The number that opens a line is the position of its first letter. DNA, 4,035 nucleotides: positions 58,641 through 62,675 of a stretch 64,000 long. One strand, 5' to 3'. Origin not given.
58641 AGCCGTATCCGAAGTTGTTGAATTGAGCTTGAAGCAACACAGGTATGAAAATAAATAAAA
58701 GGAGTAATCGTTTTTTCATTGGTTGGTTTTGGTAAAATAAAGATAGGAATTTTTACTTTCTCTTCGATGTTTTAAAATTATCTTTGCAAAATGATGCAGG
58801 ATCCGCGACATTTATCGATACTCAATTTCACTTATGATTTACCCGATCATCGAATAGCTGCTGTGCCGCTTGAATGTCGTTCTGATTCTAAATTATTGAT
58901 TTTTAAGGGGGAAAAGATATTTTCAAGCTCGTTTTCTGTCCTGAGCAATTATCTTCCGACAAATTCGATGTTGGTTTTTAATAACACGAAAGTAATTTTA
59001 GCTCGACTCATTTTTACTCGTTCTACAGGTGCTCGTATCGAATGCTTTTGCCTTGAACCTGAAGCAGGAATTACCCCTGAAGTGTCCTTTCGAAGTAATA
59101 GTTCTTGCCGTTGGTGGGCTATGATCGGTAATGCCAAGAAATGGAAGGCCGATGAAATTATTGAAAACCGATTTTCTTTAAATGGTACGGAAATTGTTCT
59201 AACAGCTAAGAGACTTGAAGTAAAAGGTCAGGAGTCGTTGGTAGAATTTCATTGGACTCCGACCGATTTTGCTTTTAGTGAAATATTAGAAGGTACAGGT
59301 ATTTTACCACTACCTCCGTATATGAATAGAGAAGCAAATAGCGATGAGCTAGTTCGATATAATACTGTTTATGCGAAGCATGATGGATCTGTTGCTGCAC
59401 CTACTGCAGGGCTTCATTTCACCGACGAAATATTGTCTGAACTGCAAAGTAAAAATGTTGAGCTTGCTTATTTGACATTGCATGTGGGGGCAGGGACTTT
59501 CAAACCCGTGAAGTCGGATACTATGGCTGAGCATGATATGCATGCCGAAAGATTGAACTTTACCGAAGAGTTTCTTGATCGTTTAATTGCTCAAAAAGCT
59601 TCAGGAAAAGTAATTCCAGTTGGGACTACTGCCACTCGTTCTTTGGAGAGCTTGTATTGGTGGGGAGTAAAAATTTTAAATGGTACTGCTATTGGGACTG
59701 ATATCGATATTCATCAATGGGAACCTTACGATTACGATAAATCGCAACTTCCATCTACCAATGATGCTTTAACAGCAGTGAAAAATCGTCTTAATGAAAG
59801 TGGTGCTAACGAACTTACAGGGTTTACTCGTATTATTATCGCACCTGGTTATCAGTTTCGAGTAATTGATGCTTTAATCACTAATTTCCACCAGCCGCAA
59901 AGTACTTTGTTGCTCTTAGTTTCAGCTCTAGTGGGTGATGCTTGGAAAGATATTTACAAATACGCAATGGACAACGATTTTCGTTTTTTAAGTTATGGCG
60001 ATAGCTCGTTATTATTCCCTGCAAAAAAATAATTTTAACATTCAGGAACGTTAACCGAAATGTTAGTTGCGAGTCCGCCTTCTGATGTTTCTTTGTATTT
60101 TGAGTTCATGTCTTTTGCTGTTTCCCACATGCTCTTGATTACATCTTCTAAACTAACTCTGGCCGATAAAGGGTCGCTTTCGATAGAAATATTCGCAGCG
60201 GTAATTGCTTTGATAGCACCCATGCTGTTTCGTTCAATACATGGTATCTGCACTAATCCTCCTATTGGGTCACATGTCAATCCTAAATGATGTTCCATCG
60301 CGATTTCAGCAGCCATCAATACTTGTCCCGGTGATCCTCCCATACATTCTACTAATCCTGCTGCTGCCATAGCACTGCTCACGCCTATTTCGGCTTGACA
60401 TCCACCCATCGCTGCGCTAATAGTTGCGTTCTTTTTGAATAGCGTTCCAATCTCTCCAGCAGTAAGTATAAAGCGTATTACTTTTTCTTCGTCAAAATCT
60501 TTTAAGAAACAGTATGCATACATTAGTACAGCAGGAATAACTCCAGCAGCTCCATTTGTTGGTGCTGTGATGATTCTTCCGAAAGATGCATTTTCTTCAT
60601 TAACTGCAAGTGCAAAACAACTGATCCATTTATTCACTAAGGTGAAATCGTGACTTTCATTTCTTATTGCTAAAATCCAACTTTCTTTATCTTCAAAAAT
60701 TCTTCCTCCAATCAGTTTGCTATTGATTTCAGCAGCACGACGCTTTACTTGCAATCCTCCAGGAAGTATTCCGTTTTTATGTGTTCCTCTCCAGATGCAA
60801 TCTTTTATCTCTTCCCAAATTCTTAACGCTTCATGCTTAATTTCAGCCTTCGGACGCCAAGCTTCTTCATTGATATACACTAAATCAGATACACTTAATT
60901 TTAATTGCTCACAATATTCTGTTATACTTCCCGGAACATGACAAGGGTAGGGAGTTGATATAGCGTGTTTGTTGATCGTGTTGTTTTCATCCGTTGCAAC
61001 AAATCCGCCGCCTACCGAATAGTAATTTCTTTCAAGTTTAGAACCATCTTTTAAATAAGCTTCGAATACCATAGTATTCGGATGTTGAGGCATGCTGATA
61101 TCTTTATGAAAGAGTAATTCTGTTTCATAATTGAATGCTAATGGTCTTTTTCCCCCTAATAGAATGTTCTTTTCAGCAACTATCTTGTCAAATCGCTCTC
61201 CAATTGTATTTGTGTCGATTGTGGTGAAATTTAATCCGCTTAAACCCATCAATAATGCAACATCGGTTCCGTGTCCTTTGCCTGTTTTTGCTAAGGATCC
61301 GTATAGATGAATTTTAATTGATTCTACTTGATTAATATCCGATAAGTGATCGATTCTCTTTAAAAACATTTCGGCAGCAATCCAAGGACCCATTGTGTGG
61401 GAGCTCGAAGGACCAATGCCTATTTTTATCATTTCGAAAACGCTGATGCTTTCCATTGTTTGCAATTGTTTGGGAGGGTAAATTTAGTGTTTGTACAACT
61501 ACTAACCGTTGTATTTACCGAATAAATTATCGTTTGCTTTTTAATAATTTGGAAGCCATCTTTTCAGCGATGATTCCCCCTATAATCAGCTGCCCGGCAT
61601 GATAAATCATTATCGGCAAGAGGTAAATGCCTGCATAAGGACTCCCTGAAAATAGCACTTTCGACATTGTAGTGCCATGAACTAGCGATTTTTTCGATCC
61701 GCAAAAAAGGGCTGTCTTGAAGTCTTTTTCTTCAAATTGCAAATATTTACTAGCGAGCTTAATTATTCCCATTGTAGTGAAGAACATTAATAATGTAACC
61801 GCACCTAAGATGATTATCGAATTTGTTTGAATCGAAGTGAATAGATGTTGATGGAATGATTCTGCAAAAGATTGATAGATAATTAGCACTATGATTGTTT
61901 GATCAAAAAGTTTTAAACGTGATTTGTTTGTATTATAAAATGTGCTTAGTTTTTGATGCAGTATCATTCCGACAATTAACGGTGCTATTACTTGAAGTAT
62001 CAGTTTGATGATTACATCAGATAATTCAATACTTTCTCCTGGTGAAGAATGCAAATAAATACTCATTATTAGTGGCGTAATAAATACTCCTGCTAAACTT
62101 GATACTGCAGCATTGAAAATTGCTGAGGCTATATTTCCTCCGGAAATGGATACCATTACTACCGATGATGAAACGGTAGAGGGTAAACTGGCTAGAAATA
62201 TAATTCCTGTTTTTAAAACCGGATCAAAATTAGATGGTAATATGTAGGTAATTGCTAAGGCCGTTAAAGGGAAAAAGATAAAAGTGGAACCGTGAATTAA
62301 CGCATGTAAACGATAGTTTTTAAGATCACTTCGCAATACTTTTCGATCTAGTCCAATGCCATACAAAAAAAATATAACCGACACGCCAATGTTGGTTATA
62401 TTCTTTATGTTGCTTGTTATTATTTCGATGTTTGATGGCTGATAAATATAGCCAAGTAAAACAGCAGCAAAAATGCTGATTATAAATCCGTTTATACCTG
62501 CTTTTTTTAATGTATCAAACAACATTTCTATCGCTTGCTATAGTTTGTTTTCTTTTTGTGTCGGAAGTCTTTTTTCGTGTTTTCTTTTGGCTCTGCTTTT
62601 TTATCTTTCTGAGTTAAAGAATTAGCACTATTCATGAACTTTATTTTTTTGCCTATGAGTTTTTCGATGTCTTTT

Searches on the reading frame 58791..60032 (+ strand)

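Call 50: search_protein_families(library=pfam, proteins=[window:58791-60032:+], max_evalue=0.001)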
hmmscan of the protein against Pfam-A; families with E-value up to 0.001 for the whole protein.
window:58791-60032:+ (413 aa): 1 family
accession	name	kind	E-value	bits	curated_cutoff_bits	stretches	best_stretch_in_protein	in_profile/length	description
PF02547.20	Queuosine_synth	-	1.4e-95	320.6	25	1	12-408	3-322/322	Queuosine biosynthesis protein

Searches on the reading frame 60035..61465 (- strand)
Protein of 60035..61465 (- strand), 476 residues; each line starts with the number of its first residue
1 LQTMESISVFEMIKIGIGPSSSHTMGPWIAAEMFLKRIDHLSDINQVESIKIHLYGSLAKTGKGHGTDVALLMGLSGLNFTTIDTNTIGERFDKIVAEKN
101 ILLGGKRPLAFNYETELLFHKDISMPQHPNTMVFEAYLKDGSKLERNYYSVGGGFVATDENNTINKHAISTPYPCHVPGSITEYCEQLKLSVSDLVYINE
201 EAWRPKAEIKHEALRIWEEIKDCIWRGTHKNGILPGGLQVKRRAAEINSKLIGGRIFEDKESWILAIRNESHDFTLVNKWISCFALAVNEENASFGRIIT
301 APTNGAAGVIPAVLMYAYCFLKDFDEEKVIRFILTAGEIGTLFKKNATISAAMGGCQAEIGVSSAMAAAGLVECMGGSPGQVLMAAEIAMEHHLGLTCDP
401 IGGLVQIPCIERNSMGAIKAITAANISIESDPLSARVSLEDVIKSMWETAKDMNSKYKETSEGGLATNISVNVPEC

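Call 50: search_protein_families(library=pfam, proteins=[window:60035-61465:-], max_evalue=0.001)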
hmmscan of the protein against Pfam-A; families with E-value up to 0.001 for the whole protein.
window:60035-61465:- (476 aa): 2 families
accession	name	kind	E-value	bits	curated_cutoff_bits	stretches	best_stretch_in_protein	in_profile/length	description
PF03313.21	SDH_alpha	-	4.9e-84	282.5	26.4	1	189-466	3-260/260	Serine dehydratase alpha chain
PF03315.21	SDH_beta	-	2.1e-54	184.5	26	1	8-160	1-154/155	Serine dehydratase beta chain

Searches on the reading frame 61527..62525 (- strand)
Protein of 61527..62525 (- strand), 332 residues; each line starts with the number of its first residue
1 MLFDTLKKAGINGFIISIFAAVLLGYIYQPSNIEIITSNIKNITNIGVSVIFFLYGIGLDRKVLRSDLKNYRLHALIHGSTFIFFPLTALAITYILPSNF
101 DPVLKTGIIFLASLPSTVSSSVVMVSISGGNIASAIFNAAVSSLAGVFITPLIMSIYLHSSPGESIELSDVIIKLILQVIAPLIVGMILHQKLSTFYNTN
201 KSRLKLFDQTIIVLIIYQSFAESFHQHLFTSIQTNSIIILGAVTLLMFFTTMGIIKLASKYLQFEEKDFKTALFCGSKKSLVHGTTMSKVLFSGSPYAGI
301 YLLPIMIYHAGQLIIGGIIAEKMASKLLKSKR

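Call 50: search_protein_families(library=pfam, proteins=[window:61527-62525:-], max_evalue=0.001)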
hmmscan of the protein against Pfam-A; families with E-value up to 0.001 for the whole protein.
window:61527-62525:- (332 aa): 2 families
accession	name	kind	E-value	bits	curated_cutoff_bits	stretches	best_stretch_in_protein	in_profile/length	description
PF13593.11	SBF_like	-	5.3e-89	299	25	1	13-324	2-312/313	SBF-like CPA transporter family (DUF4137)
PF01758.21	SBF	-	4.4e-12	46.5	24.3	1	46-223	2-184/191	Sodium Bile acid symporter family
